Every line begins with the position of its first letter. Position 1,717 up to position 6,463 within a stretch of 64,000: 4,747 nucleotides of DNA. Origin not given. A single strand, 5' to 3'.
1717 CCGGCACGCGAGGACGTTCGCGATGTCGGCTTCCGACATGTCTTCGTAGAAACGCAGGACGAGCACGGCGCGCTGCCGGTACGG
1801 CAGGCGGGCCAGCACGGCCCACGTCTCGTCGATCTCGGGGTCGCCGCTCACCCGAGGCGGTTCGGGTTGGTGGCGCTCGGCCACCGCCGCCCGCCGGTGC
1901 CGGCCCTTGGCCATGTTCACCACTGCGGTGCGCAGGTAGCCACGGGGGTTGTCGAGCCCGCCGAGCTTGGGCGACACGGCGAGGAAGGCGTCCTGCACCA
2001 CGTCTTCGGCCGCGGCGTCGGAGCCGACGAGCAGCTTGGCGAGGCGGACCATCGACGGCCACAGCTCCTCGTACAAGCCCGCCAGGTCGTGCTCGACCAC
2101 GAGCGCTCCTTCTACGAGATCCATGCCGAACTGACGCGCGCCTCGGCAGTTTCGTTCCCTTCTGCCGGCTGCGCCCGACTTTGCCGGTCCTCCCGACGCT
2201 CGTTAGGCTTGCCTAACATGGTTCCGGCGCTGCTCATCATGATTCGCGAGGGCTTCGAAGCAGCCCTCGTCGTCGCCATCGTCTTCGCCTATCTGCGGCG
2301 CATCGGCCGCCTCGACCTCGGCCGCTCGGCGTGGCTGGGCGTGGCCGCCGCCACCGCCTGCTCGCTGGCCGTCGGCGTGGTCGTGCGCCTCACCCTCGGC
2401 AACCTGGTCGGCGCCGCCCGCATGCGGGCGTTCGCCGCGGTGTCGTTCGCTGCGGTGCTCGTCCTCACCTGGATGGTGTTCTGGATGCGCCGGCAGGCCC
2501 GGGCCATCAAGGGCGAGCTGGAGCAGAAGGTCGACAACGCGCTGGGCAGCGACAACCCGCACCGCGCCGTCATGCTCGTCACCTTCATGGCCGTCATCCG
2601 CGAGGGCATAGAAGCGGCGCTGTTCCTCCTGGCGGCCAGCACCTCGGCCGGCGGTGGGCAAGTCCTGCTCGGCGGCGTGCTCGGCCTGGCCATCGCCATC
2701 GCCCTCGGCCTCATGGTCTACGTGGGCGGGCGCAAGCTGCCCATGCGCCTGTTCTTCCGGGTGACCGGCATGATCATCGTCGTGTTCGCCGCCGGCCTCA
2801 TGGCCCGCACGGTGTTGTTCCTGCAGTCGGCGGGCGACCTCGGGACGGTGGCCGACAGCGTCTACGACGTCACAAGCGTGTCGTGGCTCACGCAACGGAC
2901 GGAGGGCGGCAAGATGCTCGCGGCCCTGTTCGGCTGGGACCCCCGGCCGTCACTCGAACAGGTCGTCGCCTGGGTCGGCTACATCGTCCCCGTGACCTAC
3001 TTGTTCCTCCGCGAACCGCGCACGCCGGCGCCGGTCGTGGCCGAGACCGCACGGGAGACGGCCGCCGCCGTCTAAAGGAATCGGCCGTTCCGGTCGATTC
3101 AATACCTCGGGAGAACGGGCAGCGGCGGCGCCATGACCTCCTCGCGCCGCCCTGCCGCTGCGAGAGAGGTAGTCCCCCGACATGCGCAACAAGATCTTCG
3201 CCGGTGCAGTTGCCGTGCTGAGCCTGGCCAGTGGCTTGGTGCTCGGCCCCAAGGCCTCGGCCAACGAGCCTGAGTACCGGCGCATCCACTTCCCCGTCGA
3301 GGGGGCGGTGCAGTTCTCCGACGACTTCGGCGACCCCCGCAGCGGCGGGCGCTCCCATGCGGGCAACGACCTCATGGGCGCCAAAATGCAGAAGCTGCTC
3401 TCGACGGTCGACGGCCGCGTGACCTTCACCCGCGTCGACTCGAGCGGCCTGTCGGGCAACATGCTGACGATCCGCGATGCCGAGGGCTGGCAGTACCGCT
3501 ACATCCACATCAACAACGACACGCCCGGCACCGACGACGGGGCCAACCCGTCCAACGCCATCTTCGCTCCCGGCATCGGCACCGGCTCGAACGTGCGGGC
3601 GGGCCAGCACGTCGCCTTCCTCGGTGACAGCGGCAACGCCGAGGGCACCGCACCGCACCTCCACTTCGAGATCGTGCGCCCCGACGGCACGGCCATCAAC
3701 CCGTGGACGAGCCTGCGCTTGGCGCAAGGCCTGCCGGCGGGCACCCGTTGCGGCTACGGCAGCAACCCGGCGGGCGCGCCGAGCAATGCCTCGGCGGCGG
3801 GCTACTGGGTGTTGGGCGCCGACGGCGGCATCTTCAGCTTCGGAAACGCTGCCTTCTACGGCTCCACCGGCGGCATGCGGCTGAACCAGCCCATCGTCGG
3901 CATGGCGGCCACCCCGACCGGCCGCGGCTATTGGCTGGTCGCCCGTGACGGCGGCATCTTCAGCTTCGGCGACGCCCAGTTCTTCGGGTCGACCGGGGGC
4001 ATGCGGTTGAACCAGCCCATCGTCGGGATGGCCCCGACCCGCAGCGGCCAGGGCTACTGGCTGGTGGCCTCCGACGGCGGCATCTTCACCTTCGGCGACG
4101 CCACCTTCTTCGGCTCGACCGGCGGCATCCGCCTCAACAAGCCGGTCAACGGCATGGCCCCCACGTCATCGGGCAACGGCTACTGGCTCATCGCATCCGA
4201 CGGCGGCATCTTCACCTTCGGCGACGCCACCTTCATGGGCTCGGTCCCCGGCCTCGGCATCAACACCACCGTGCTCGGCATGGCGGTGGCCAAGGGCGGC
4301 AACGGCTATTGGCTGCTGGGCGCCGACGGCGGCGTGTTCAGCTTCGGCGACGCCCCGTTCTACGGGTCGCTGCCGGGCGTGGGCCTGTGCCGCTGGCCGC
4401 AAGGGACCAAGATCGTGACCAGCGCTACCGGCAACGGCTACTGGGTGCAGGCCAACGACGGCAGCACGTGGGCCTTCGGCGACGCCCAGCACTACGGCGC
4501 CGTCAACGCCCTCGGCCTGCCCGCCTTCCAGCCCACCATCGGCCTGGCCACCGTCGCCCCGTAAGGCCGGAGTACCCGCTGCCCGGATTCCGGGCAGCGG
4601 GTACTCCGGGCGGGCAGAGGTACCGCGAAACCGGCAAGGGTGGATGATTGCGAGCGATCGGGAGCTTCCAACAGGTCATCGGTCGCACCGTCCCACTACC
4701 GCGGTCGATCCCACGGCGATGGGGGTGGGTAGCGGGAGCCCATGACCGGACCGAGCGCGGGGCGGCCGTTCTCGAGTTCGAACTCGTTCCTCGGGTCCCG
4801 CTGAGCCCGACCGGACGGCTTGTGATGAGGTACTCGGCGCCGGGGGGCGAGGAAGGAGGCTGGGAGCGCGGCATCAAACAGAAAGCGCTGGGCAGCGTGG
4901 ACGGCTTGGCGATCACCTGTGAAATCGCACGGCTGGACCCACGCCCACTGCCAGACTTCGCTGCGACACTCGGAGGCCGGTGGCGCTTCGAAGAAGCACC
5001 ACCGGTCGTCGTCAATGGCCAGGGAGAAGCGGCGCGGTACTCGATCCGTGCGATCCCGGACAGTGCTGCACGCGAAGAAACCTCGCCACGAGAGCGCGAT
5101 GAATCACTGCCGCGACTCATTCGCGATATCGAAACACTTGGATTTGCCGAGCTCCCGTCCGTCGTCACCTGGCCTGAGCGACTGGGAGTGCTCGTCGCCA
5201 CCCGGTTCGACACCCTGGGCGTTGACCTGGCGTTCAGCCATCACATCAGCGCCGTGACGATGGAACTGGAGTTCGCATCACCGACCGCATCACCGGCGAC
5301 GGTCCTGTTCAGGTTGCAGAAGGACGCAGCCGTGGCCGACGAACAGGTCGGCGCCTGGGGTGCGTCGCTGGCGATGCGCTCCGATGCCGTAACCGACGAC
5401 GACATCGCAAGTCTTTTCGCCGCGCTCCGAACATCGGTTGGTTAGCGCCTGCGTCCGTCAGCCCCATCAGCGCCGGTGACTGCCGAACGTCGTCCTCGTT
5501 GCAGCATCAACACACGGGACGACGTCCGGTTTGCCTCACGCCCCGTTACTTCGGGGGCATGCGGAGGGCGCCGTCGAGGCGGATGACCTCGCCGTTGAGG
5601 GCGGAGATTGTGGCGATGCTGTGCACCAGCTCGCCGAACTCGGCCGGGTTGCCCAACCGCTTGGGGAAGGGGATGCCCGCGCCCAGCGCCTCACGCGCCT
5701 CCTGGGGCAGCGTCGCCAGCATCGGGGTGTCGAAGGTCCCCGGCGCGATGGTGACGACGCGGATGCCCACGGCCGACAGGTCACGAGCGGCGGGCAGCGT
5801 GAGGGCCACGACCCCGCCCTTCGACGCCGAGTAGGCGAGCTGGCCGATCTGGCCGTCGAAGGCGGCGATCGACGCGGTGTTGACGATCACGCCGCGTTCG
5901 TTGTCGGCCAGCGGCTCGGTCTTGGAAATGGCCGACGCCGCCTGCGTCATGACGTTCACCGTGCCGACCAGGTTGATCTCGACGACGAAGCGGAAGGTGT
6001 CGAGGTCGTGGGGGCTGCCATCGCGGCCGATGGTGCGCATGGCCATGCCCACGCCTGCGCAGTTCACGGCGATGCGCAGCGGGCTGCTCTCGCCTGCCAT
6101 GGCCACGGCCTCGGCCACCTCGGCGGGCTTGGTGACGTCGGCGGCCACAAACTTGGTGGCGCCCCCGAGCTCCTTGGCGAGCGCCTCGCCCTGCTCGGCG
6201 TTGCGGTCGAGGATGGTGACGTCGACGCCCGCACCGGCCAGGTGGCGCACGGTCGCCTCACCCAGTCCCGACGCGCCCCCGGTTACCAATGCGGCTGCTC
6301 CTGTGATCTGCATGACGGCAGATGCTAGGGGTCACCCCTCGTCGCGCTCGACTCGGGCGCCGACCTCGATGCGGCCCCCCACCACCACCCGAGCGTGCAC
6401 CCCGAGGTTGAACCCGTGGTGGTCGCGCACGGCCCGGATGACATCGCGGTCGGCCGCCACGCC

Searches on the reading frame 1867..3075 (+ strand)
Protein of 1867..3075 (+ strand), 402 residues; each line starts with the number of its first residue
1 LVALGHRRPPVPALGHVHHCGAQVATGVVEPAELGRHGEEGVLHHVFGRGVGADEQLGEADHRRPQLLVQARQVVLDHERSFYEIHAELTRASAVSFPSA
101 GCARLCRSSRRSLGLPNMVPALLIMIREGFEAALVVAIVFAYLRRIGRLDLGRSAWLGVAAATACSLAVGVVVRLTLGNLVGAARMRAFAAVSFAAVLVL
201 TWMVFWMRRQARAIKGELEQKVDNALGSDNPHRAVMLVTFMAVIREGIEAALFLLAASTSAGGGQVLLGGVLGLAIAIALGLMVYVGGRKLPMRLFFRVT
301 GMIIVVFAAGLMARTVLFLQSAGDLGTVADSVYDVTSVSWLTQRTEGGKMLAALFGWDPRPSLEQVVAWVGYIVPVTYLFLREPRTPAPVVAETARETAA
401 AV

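Call 11: search_protein_families(library=pfam, proteins=[window:1867-3075:+])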
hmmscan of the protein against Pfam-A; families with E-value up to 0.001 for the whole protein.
window:1867-3075:+ (402 aa): 1 family
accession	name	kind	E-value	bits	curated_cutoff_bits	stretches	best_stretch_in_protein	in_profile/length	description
PF03239.20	FTR1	-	7.3e-45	153.9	25.3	1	118-381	1-271/284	Iron permease FTR1 family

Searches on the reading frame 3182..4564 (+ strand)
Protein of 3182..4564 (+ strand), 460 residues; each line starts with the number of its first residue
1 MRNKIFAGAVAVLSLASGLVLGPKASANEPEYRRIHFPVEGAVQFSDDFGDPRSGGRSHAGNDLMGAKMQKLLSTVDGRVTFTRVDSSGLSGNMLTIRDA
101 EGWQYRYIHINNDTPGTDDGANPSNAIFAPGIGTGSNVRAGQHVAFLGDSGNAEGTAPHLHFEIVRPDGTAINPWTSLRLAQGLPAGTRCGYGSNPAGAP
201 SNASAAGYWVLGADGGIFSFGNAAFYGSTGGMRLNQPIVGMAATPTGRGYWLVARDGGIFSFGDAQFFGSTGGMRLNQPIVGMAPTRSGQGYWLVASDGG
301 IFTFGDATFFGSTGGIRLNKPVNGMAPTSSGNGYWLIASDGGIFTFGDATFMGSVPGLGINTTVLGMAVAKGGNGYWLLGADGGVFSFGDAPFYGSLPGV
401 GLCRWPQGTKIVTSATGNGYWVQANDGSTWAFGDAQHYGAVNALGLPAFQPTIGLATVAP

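Call 11: search_protein_families(library=pfam, proteins=[window:3182-4564:+])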
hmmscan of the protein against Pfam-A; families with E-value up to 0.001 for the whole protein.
window:3182-4564:+ (460 aa): 1 family
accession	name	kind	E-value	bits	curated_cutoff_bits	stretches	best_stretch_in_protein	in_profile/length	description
PF01551.29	Peptidase_M23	-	2.8e-13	50.3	28.7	2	134-174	59-96/96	Peptidase family M23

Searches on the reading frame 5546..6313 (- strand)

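Call 11: search_protein_families(library=pfam, proteins=[window:5546-6313:-])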
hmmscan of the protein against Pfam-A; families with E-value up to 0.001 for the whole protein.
window:5546-6313:- (255 aa): 6 families
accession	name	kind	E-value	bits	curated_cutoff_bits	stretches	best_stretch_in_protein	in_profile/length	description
PF00106.31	adh_short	-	9.7e-42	143.1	26.6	1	7-204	2-192/195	short chain dehydrogenase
PF13561.12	adh_short_C2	-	1.4e-32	113.6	27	1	14-248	3-233/236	Enoyl-(Acyl carrier protein) reductase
PF08659.16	KR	-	5.9e-09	36.5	22.6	1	7-170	2-158/180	KR domain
PF01370.27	Epimerase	-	9.3e-07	28.9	20.9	1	8-73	1-63/240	NAD dependent epimerase/dehydratase family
PF01488.26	Shikimate_DH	-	0.00023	21.7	24.3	1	13-71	19-80/138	Shikimate / quinate 5-dehydrogenase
PF13460.12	NAD_binding_10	-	0.00099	19.5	27.2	0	12-71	1-59/184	NAD(P)H-binding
